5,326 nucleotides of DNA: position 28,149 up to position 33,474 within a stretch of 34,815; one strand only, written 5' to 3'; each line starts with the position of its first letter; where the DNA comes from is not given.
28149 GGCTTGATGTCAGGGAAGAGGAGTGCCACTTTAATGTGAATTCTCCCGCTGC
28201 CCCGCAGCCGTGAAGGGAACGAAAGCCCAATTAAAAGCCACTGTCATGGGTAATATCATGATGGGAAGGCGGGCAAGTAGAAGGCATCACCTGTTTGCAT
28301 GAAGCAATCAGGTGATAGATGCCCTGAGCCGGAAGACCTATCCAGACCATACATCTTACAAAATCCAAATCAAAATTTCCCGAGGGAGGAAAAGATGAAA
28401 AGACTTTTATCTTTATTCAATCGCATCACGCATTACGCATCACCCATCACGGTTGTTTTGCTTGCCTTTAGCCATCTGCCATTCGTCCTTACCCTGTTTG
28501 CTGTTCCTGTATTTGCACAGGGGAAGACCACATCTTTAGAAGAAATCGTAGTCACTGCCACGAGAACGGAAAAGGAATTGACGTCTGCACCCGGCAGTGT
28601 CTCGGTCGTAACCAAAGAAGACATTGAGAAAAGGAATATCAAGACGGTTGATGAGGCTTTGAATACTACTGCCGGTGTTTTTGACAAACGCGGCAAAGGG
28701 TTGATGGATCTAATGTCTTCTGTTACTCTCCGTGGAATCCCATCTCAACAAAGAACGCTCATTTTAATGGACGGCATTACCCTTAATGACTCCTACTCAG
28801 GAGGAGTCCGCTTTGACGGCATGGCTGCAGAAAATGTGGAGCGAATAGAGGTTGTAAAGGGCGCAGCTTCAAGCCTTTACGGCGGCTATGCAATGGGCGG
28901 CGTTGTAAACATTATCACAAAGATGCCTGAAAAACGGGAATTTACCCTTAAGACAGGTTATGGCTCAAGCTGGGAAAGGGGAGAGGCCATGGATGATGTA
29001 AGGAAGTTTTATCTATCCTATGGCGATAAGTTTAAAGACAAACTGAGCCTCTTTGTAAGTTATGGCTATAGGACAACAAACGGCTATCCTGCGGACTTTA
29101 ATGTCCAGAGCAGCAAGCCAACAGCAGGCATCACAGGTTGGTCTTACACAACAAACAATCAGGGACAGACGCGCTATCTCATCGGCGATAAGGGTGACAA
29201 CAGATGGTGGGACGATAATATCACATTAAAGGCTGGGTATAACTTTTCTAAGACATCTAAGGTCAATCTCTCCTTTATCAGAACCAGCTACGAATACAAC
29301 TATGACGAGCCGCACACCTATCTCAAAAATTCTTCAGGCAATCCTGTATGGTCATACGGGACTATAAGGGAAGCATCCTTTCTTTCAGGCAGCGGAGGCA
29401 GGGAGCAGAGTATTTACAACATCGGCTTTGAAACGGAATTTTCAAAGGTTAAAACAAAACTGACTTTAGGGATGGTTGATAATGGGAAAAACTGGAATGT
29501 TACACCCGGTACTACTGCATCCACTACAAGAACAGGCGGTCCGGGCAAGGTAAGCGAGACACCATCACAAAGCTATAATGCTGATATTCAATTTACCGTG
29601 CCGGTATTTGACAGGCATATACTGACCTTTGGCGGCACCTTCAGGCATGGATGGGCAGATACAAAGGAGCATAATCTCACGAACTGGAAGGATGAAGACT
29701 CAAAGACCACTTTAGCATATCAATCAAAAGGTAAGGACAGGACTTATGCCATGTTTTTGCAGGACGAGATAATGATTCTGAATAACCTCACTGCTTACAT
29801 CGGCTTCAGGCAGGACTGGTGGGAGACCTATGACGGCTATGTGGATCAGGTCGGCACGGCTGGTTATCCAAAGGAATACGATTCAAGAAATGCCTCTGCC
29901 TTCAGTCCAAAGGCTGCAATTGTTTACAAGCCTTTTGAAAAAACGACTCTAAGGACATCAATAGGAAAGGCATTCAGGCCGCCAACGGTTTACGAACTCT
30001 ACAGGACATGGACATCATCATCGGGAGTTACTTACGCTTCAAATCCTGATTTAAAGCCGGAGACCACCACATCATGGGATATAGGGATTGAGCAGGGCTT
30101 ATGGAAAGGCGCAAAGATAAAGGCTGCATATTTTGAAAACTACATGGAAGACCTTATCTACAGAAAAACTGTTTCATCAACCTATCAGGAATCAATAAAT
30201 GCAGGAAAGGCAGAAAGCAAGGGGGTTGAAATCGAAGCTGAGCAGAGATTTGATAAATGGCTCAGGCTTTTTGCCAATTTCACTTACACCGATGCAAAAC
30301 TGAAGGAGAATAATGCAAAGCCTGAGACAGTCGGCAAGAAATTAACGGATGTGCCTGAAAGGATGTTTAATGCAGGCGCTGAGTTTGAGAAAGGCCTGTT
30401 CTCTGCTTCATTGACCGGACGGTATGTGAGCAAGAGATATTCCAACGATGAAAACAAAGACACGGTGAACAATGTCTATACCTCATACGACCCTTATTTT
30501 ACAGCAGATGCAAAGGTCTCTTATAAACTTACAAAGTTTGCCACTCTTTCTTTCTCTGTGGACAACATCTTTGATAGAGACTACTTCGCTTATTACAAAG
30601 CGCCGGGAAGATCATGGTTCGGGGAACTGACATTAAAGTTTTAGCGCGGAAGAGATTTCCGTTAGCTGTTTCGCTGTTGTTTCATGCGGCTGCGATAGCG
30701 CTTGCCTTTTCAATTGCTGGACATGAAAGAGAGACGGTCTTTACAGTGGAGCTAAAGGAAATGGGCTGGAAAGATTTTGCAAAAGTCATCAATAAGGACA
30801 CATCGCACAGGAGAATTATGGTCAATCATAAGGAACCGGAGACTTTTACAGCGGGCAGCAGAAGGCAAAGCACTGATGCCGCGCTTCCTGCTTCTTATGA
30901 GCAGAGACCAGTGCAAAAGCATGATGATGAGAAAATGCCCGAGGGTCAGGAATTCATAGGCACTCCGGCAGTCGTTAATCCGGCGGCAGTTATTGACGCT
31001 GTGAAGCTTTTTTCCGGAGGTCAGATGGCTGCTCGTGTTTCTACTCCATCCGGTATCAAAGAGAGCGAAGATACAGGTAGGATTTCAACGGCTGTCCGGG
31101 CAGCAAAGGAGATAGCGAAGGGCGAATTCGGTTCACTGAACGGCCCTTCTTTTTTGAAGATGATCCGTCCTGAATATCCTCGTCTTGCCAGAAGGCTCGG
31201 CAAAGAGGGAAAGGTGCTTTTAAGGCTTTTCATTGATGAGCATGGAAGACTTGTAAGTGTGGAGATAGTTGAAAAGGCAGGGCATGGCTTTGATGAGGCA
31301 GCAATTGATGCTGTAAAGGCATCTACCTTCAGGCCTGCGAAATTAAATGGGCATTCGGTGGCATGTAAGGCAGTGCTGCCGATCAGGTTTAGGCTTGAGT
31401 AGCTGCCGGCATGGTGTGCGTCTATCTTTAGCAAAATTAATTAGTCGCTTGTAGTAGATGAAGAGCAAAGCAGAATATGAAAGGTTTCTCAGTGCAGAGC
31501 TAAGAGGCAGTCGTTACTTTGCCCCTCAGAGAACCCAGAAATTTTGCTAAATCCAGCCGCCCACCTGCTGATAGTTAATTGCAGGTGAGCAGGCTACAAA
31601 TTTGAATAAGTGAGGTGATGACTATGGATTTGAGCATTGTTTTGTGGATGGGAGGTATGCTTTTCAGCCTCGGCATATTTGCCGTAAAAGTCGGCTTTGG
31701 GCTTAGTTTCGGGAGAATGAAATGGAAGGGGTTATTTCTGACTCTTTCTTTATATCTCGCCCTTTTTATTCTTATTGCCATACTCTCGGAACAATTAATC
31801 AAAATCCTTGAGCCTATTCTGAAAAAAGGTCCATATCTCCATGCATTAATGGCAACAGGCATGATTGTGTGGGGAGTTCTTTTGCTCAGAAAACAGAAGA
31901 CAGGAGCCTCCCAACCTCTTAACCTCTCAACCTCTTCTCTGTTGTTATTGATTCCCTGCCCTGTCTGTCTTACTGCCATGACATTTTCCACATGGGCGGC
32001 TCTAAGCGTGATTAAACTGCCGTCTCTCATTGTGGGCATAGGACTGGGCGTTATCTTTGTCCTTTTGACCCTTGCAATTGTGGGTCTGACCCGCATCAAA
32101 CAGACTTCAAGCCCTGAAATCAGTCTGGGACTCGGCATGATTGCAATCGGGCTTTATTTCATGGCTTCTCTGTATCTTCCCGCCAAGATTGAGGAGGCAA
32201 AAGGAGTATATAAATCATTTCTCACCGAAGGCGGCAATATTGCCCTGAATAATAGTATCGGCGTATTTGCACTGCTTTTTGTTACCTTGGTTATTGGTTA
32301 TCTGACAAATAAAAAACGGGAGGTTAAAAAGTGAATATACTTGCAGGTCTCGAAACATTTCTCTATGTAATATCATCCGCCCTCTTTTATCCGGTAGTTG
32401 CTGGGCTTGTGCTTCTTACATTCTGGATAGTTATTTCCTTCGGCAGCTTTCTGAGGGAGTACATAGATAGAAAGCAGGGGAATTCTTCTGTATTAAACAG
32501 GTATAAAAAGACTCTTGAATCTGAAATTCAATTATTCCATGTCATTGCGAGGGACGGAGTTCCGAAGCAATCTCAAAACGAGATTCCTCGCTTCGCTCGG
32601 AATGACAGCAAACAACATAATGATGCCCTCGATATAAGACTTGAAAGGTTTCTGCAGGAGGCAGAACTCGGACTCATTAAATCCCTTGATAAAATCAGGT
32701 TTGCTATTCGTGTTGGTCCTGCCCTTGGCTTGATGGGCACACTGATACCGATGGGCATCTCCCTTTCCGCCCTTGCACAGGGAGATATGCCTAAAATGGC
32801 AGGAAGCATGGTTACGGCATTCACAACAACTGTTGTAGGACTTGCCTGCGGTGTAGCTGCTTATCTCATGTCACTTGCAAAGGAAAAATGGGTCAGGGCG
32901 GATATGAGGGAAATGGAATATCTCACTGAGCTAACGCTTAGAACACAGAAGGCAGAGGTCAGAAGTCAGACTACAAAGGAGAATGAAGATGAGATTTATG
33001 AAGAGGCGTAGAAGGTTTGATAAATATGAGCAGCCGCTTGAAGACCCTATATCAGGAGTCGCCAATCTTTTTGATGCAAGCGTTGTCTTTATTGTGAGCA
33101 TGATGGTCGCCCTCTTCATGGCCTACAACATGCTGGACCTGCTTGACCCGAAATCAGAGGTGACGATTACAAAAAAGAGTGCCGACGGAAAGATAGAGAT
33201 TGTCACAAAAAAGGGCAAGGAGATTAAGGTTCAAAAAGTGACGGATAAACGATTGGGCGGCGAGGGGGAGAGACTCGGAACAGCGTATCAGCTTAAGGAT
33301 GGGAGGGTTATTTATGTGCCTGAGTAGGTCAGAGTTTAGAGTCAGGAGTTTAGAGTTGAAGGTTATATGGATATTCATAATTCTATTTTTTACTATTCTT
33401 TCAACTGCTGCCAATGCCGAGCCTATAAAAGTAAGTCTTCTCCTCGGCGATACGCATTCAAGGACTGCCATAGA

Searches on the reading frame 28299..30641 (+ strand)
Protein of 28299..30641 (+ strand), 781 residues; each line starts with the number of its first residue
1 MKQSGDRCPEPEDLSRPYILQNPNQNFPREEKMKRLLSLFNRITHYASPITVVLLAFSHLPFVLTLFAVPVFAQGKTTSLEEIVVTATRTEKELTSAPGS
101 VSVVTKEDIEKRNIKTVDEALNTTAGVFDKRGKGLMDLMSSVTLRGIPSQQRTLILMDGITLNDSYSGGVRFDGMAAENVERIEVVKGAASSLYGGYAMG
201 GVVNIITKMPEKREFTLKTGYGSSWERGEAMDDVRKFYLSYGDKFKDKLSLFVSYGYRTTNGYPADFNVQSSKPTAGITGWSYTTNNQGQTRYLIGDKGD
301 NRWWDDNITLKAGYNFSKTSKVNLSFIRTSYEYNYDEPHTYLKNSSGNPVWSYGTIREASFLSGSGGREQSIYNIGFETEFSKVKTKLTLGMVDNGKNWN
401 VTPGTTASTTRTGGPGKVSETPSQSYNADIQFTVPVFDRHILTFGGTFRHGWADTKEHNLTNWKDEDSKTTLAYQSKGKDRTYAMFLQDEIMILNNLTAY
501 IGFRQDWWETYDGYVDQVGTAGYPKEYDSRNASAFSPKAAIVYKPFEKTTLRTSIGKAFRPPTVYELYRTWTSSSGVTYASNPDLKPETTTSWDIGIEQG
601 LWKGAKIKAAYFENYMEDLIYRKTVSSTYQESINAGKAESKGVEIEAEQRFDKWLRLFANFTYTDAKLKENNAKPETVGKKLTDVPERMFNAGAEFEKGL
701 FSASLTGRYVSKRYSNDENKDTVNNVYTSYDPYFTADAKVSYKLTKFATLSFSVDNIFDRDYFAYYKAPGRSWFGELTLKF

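Call 50: search_protein_families(library=pfam, proteins=[window:28299-30641:+], max_evalue=0.001)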
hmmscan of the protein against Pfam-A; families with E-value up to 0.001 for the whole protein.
window:28299-30641:+ (781 aa): 2 families
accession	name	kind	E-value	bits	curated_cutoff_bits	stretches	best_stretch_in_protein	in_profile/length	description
PF00593.30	TonB_dep_Rec_b-barrel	-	1.5e-55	190.2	27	1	257-757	11-436/436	TonB dependent receptor-like, beta-barrel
PF07715.20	Plug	-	1e-25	90.7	23.9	1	95-202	3-107/107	TonB-dependent Receptor Plug Domain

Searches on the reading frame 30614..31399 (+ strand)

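Call 50: search_protein_families(library=pfam, proteins=[window:30614-31399:+], max_evalue=0.001)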
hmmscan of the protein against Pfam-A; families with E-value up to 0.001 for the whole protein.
window:30614-31399:+ (262 aa): 1 family
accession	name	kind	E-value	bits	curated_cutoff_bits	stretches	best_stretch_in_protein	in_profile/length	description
PF03544.19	TonB_C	-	1.1e-20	74.2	24.6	1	185-261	2-79/79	Gram-negative bacterial TonB protein C-terminal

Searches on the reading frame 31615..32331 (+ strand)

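Call 60: search_protein_families(library=pfam, proteins=[window:31615-32331:+], max_evalue=0.001)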
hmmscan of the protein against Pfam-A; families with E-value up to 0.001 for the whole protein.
window:31615-32331:+ (239 aa): 1 family
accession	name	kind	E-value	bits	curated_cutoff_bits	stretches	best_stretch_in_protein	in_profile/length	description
PF09930.14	DUF2162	-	1.4e-56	191.8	34.4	1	10-233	1-223/223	Predicted transporter (DUF2162)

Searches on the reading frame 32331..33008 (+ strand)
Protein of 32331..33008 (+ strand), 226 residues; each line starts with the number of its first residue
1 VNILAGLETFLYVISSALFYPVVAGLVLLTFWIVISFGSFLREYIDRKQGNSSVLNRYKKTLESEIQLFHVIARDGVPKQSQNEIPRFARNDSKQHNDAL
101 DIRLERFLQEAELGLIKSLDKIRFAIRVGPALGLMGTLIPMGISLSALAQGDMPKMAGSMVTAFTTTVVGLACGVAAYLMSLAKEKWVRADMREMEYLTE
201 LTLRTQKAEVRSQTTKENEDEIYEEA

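Call 60: search_protein_families(library=pfam, proteins=[window:32331-33008:+], max_evalue=0.001)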
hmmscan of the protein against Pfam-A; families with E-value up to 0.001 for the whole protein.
window:32331-33008:+ (226 aa): 1 family
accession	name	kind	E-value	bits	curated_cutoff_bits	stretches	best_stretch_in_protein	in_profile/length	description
PF01618.21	MotA_ExbB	-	6.7e-12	45.7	22.9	1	92-196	19-126/127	MotA/TolQ/ExbB proton channel family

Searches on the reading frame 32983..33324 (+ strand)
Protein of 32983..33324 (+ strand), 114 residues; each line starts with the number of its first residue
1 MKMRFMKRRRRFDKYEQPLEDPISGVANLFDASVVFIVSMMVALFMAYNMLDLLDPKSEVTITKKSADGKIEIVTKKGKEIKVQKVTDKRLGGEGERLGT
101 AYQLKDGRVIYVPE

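Call 60: search_protein_families(library=pfam, proteins=[window:32983-33324:+], max_evalue=0.001)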
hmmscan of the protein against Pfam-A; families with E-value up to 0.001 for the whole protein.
window:32983-33324:+ (114 aa): 1 family
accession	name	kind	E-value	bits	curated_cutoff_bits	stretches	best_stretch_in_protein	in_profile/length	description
PF09919.14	DUF2149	-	1.8e-32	112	27.1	1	24-114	2-92/92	Uncharacterized conserved protein (DUF2149)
